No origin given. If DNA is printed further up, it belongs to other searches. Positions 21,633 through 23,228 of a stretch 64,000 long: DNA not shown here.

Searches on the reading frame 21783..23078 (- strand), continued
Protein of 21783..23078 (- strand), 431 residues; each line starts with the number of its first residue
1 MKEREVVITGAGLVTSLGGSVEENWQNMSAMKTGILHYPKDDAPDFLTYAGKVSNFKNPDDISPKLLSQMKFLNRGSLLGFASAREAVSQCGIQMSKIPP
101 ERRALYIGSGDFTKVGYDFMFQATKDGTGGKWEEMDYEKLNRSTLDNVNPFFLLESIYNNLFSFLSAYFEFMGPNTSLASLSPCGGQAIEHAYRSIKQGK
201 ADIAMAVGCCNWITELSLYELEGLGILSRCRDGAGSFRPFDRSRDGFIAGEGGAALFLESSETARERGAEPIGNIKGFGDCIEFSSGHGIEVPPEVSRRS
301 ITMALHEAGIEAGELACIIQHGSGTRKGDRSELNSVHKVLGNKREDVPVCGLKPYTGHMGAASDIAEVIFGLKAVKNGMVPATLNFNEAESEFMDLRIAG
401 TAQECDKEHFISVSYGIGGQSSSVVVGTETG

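Call 62: search_protein_families(library=pfam, proteins=[L006:12594-14363:-, L006:14448-15674:-, L006:15709-16143:-, L006:16106-16867:-, L006:17178-19025:+, L007:1923-2567:+, L007:2564-3559:+, L007:3575-4759:-, L007:4860-6623:-, L007:6607-7377:-], max_evalue=0.001)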
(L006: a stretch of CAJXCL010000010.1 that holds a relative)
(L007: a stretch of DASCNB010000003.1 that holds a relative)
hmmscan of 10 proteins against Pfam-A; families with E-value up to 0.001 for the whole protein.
L006:12594-14363:- (589 aa): 3 families
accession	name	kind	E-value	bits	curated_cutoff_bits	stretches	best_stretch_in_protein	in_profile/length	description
PF00664.28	ABC_membrane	-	2e-47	162.6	28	1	32-301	2-273/274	ABC transporter transmembrane region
PF00005.33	ABC_tran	-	2.7e-33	115.9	25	1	362-511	1-137/137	ABC transporter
PF02463.25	SMC_N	-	3.6e-08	33.5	40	1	141-554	135-212/220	RecF/RecN/SMC N terminal domain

L006:14448-15674:- (408 aa): 1 family
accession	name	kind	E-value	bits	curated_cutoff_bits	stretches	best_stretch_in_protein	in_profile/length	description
PF04932.20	Wzy_C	-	4.8e-19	69.1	31.7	1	183-332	4-149/149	O-Antigen ligase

L006:15709-16143:- (144 aa): 0 families

L006:16106-16867:- (253 aa): 2 families
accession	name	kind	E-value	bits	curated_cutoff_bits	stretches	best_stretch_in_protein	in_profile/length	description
PF00535.33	Glycos_transf_2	-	5.7e-24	85.4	23.3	1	8-125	1-127/168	Glycosyl transferase family 2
PF13704.12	Glyco_tranf_2_4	-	1.2e-05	26.2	27.5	1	15-89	2-84/98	Glycosyl transferase family 2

L006:17178-19025:+ (615 aa): 2 families
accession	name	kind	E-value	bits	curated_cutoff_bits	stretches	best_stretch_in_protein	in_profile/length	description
PF02574.22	S-methyl_trans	-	1.3e-69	235.7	22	1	13-291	1-283/283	Homocysteine S-methyltransferase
PF02219.23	MTHFR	-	1e-41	143.6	24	1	327-591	4-263/287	Methylenetetrahydrofolate reductase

L007:1923-2567:+ (214 aa): 3 families
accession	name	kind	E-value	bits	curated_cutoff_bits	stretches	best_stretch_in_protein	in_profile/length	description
PF13489.12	Methyltransf_23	-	4.7e-10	39.9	27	1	38-144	11-127/164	Methyltransferase domain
PF13847.12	Methyltransf_31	-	0.00046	20.3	27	0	92-142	72-116/145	Methyltransferase domain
PF08242.18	Methyltransf_12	-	0.00068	20.8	30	0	71-133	48-98/98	Methyltransferase domain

L007:2564-3559:+ (331 aa): 3 families
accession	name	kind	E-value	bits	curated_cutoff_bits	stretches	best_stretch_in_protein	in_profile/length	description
PF00534.26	Glycos_transf_1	-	2.4e-11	43.9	26.4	1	241-305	104-170/172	Glycosyl transferases group 1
PF13692.12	Glyco_trans_1_4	-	1.3e-09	38.9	27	1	222-293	74-142/142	Glycosyl transferases group 1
PF13524.12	Glyco_trans_1_2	-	1.2e-05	25.8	25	1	238-321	59-142/144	Glycosyl transferase-like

L007:3575-4759:- (394 aa): 6 families
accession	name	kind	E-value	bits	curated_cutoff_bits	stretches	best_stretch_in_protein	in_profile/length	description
PF00534.26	Glycos_transf_1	-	2.5e-25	89.4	26.4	1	206-363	13-171/172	Glycosyl transferases group 1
PF13692.12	Glyco_trans_1_4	-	1.2e-22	81.2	27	1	211-335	4-129/142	Glycosyl transferases group 1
PF13439.12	Glyco_transf_4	-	9.6e-18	65.2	28.5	1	15-183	2-169/170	Glycosyltransferase Family 4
PF13579.12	Glyco_trans_4_4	-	1.7e-08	35.4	29.7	1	15-88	1-79/158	Glycosyl transferase 4-like domain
PF13524.12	Glyco_trans_1_2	-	2.1e-05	25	25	1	298-373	64-138/144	Glycosyl transferase-like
PF20706.3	GT4-conflict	-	4.4e-05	23.1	26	0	208-326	198-323/385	Family 4 Glycosyltransferase in conflict systems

L007:4860-6623:- (587 aa): 5 families
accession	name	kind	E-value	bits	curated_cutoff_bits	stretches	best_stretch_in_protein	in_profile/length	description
PF00664.28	ABC_membrane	-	2e-48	165.9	28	1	32-301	2-273/274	ABC transporter transmembrane region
PF00005.33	ABC_tran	-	6.7e-33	114.6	25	1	362-511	1-137/137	ABC transporter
PF02463.25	SMC_N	-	1.1e-06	28.7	40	1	401-553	109-211/220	RecF/RecN/SMC N terminal domain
PF03193.22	RsgA_GTPase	-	0.00029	21.2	30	1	368-394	102-128/174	RsgA GTPase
PF13238.12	AAA_18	-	0.00096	20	29.4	0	375-470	1-68/128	AAA domain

L007:6607-7377:- (256 aa): 2 families
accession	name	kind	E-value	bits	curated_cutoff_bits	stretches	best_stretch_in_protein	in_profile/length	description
PF00535.33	Glycos_transf_2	-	1.2e-21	77.8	23.3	1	8-126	1-128/168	Glycosyl transferase family 2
PF13704.12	Glyco_tranf_2_4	-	1.1e-05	26.3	27.5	1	15-92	2-87/98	Glycosyl transferase family 2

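Call 63: search_protein_families(library=ncbifam, proteins=[L006:12594-14363:-, L007:4860-6623:-, L006:14448-15674:-, L006:11287-12246:+], max_evalue=1e-10)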
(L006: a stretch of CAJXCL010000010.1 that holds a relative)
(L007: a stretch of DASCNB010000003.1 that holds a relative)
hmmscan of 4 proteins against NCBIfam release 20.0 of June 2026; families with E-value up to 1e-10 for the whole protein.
L006:12594-14363:- (589 aa): 174 families (the best 25 are shown)
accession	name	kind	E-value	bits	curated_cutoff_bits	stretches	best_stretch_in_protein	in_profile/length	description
TIGR02203.1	MsbA_lipidA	equivalog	3.1e-152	508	602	1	26-579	11-567/572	lipid A export permease/ATP-binding protein MsbA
TIGR02204.1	MsbA_rel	hypoth_equivalog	2.5e-134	449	780.4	1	19-577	8-571/576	ABC transporter, permease/ATP-binding protein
NF008381.0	PRK11176.1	equivalog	2e-131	439.3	867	1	30-579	26-577/582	lipid A ABC transporter ATP-binding protein/permease MsbA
TIGR01846.1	type_I_sec_HlyB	subfamily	6.6e-116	388.3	725.55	1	38-580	148-691/694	type I secretion system permease/ATPase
TIGR00958.1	3a01208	subfamily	2.3e-115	386.5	874.6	1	21-577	153-710/711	antigen peptide transporter 2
NF045513.1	HepA_fam_ABC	equivalog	1.1e-112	377.5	725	1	44-575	72-603/610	heterocyst formation ABC transporter subunit HepA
NF052233.1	CphA_assoc_ABC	equivalog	1.7e-109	367.2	880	1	84-582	245-744/766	cyanophycin metabolism-associated ABC transporter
NF010178.0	PRK13657.1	equivalog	2.2e-108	363.2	733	1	28-586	13-575/588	glucan ABC transporter ATP-binding protein/ permease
TIGR03375.1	type_I_sec_LssB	subfamily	2.9e-108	363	693.1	1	48-566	168-687/696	type I secretion system permease/ATPase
TIGR03796.1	NHLM_micro_ABC1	equivalog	1.7e-103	347.2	853.3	1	20-577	145-708/710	NHLP family bacteriocin export ABC transporter peptidase/permease/ATPase subunit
TIGR01193.1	bacteriocin_ABC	subfamily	3.3e-97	326.7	523.85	1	35-579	162-707/708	peptide cleavage/export ABC transporter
TIGR03797.1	NHLM_micro_ABC2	equivalog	3.4e-97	326.6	709.4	1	25-579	132-683/686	NHLP bacteriocin export ABC transporter permease/ATPase subunit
NF008055.0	PRK10789.1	equivalog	6.2e-89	299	845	1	55-582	42-572/590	SmdA family multidrug ABC transporter permease/ATP-binding protein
TIGR02857.1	CydD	equivalog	5.8e-85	286.2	435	1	38-553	12-529/529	thiol reductant ABC exporter subunit CydD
TIGR01192.1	chvA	subfamily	7.1e-85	285.8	585.4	1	26-586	16-575/585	glucan export ABC transporter ATP-binding protein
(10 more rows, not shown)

L007:4860-6623:- (587 aa): 174 families (the best 25 are shown)
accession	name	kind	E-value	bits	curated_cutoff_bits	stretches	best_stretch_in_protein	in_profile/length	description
TIGR02203.1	MsbA_lipidA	equivalog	1.6e-155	518.8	602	1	25-579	10-567/572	lipid A export permease/ATP-binding protein MsbA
TIGR02204.1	MsbA_rel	hypoth_equivalog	1.3e-137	459.9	780.4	1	20-579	9-573/576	ABC transporter, permease/ATP-binding protein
NF008381.0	PRK11176.1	equivalog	9.5e-133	443.6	867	1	29-579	25-577/582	lipid A ABC transporter ATP-binding protein/permease MsbA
TIGR01846.1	type_I_sec_HlyB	subfamily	1.5e-120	403.6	725.55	1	39-580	149-691/694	type I secretion system permease/ATPase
NF045513.1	HepA_fam_ABC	equivalog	2.2e-116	389.7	725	1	68-576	94-604/610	heterocyst formation ABC transporter subunit HepA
TIGR00958.1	3a01208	subfamily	1.8e-113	380.2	874.6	1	31-577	163-710/711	antigen peptide transporter 2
NF052233.1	CphA_assoc_ABC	equivalog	6.2e-112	375.3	880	1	80-580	241-742/766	cyanophycin metabolism-associated ABC transporter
NF010178.0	PRK13657.1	equivalog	1.1e-107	361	733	1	35-584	20-573/588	glucan ABC transporter ATP-binding protein/ permease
TIGR03796.1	NHLM_micro_ABC1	equivalog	6.4e-107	358.5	853.3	1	20-578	145-709/710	NHLP family bacteriocin export ABC transporter peptidase/permease/ATPase subunit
TIGR03375.1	type_I_sec_LssB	subfamily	8.7e-104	348.2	693.1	1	61-568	181-689/696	type I secretion system permease/ATPase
TIGR01193.1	bacteriocin_ABC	subfamily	7.6e-98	328.8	523.85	1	34-579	161-707/708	peptide cleavage/export ABC transporter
TIGR03797.1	NHLM_micro_ABC2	equivalog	2e-97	327.3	709.4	1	31-579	138-683/686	NHLP bacteriocin export ABC transporter permease/ATPase subunit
NF008055.0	PRK10789.1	equivalog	6.2e-92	308.9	845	1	55-581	42-571/590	SmdA family multidrug ABC transporter permease/ATP-binding protein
TIGR02857.1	CydD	equivalog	5.6e-89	299.5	435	1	39-553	13-529/529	thiol reductant ABC exporter subunit CydD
TIGR01192.1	chvA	subfamily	3.1e-87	293.6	585.4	1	26-585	16-574/585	glucan export ABC transporter ATP-binding protein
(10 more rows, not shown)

L006:14448-15674:- (408 aa): 1 family
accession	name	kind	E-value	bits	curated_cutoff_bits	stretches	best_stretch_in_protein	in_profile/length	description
TIGR03097.1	PEP_O_lig_1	hypoth_equivalog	1.1e-12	47.6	188.1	1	12-349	40-355/408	putative O-glycosylation ligase, exosortase A system-associated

L006:11287-12246:+ (319 aa): 17 families
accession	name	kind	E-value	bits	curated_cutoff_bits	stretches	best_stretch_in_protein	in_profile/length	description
NF006270.0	PRK08419.1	equivalog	1.2e-43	149.5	248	1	21-312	8-292/298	lipid A biosynthesis lauroyl acyltransferase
NF005120.0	PRK06553.1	equivalog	6.5e-42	143.9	273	1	16-309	20-307/308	lipid A biosynthesis lauroyl acyltransferase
NF006487.0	PRK08905.1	equivalog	5e-28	98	281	1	26-311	6-276/290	lysophospholipid acyltransferase family protein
NF004569.0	PRK05906.1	equivalog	1.6e-27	96.5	439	1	12-310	10-314/454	lipid A biosynthesis lauroyl acyltransferase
NF006432.0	PRK08706.1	equivalog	1.1e-21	77.4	384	1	22-310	3-280/289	lipid A biosynthesis lauroyl acyltransferase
TIGR02207.1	lipid_A_htrB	subfamily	1.6e-20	73.7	297.8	1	23-312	18-295/303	LpxL/LpxP family Kdo(2)-lipid IV(A) lauroyl/palmitoleoyl acyltransferase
NF005340.0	PRK06860.1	subfamily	1e-18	67.6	398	1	25-313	26-302/309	lipid A biosynthesis lauroyl acyltransferase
TIGR02208.1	lipid_A_msbB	equivalog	1.5e-18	67.2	336.05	1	24-307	21-293/305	lauroyl-Kdo(2)-lipid IV(A) myristoyltransferase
NF006438.0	PRK08734.1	equivalog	1.2e-17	64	363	1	21-308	8-285/305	lauroyl acyltransferase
NF005952.0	PRK08025.1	equivalog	1.9e-15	56.8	517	1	25-310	24-296/306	kdo(2)-lipid IV(A) palmitoleoyltransferase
NF005150.0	PRK06628.1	equivalog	3.1e-15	56.3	350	1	13-309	7-289/290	lipid A biosynthesis lauroyl acyltransferase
NF006507.0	PRK08943.1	subfamily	3.4e-15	55.9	337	1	25-306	32-302/322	lipid A biosynthesis (KDO)2-(lauroyl)-lipid IVA acyltransferase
NF004190.0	PRK05645.1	equivalog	5.3e-15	55.3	377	1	21-310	7-286/295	lysophospholipid acyltransferase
NF004191.0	PRK05646.1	equivalog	1e-14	54.4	491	1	25-310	23-297/310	lipid A biosynthesis lauroyl acyltransferase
NF005399.0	PRK06946.1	subfamily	2.8e-14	53.1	343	1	22-310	9-285/294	lipid A biosynthesis lauroyl acyltransferase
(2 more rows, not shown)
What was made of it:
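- In L006 and L007 the LpxL-like gene is convergent with an ABC exporter whose best model is MsbA (508-519 bits), a Wzy_C/WaaL-like gene and glycosyltransferases (calls 62 and 63).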

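Call 65: find_related_loci(query=A4, collection=metagenome_contigs, flank=10000)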
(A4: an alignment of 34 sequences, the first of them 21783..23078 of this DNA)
Query A4 (431 aa) in metagenome_contigs; peptide patterns used: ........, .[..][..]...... (x = any residue, [..] = any of these).
600 stretches matched a pattern (row limit reached: there are more); 415 encode a relative of the query (tblastn E <= 1e-3); the best 80 are kept; 80 distinct loci.
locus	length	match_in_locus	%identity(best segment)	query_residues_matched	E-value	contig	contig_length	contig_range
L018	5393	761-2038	64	1-426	0e+0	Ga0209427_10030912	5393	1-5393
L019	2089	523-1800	62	1-426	0e+0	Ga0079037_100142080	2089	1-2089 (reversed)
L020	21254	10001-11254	63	3-420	3e-178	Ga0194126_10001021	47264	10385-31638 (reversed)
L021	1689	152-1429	61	1-426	0e+0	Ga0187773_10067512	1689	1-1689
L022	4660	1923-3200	62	1-426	0e+0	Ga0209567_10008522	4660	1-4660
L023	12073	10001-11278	61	1-426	5e-174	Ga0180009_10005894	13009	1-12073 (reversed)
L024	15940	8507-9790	62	1-428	6e-174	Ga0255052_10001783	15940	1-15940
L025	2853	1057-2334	60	1-426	3e-180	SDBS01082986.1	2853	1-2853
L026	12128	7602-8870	60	1-426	1e-167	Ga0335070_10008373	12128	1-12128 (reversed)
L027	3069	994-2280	58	1-429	4e-177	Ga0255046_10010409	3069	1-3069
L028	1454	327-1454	62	1-386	1e-176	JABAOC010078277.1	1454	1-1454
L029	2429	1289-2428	62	2-381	8e-172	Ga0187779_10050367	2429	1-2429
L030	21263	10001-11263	57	6-426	8e-159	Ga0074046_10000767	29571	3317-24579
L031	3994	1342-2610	57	1-426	7e-162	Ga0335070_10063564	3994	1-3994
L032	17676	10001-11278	56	1-426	1e-156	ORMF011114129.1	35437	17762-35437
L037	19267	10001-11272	56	3-426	7e-157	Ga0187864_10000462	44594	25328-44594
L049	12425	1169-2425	59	4-426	2e-153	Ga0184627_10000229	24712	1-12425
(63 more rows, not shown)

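Call 72: list_cluster_members(proteins=[P0001, P0121, P0241, P0003, P0012])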
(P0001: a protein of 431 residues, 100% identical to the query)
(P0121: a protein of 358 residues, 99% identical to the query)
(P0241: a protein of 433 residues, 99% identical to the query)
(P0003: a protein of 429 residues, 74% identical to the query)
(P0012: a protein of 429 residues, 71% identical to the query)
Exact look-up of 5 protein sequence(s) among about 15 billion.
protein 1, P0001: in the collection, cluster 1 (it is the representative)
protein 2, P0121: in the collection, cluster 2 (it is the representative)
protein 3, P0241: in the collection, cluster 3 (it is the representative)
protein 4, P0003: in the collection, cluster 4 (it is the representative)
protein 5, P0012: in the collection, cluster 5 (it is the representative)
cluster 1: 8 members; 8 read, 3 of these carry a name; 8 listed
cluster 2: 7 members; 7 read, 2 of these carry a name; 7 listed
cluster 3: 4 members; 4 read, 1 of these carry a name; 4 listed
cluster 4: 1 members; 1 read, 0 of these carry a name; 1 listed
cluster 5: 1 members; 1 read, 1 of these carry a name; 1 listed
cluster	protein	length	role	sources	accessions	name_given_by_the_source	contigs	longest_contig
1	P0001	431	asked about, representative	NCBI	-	-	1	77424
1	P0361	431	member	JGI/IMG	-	3-oxoacyl-[acyl-carrier-protein] synthase II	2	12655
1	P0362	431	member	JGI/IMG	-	3-oxoacyl-[acyl-carrier-protein] synthase II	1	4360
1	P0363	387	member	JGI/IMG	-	3-oxoacyl-[acyl-carrier-protein] synthase II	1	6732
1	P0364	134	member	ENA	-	-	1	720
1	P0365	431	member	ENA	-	-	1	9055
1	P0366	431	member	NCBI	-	-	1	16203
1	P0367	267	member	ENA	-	-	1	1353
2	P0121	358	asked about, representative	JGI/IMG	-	hypothetical protein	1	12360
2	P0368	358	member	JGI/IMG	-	hypothetical protein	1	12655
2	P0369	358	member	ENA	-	-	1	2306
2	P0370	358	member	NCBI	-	-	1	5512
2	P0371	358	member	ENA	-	-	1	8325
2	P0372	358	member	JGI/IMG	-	-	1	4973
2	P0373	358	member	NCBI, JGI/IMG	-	-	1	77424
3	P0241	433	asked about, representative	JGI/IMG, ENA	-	hypothetical protein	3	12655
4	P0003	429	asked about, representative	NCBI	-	-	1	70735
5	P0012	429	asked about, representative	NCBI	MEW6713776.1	MAG: beta-ketoacyl synthase N-terminal-like domain-containing protein [Nitrospirota ...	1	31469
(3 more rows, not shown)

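Call 85: search_protein_families(library=pfam, proteins=[L005:6007-7311:+, L004:3260-4255:-, L004:3882-4802:-, L024:5005-6027:-, L010:12446-12841:+, L049:3503-4771:+], max_evalue=0.001)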
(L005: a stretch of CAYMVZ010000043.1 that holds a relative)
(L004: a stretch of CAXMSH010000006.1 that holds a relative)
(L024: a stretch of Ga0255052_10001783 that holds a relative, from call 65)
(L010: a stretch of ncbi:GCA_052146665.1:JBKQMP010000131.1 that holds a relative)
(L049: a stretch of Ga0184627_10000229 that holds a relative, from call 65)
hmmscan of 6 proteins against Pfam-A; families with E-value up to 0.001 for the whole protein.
L005:6007-7311:+ (434 aa): 4 families
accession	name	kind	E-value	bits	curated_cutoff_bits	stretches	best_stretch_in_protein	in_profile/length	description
PF04055.27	Radical_SAM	-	2.7e-15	57.4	29.5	1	159-317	1-165/166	Radical SAM superfamily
PF19864.5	Radical_SAM_N2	-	2.3e-07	30.8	29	1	54-145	58-147/151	Radical SAM proteins, N-terminal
PF02310.24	B12-binding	-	2.6e-05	24.5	32.1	1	53-116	48-117/121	B12 binding domain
PF13282.11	DUF4070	-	3.5e-05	24.3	22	1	339-431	3-95/144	Domain of unknown function (DUF4070)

L004:3260-4255:- (331 aa): 1 family
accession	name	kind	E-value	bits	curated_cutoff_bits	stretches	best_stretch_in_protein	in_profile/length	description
PF02201.23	SWIB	-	1.7e-30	105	25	1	257-330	1-74/74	SWIB/MDM2 domain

L004:3882-4802:- (306 aa): 1 family
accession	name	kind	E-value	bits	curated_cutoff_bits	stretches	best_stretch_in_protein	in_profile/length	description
PF19459.4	DUF5996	-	5e-138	459.6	25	1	11-303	1-295/296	Family of unknown function (DUF5996)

L024:5005-6027:- (340 aa): 6 families
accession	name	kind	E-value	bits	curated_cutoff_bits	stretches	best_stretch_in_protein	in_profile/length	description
PF22741.1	PTP-NADK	-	2.2e-11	43.9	27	1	39-139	26-127/163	DSP-PTPase phosphatase fused to NAD+ Kinase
PF13350.11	Y_phosphatase3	-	2.4e-10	41.2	22.2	1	37-144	22-152/240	Tyrosine phosphatase family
PF22785.1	Tc-R-P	-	1e-07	32.9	27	1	46-142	8-101/106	Polymorphic toxin system, DSP-PTPase phosphatase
PF03162.18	Y_phosphatase2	-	2.8e-06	27.5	27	1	34-137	6-108/165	Tyrosine phosphatase family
PF00782.25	DSPc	-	1.9e-05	24.9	33.5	1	56-143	12-96/133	Dual specificity phosphatase, catalytic domain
PF22784.1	PTP-SAK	-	3e-05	24.6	27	1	36-144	5-111/153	Swiss Army Knife protein, DSP-PTPase phosphatase domain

L010:12446-12841:+ (131 aa): 1 family
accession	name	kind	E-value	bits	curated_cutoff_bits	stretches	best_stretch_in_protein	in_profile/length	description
PF04191.18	PEMT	-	3e-06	28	25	1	48-112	38-103/105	Phospholipid methyltransferase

L049:3503-4771:+ (423 aa): 1 family
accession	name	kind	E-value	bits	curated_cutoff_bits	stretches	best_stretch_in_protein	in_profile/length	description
PF00668.25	Condensation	-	3.5e-12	46.2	30.6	1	12-247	21-270/456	Condensation domain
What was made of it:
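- Tried and rejected: Only the B12-radical-SAM theme is shared, and only by the Nitrospinota variants (call 85).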
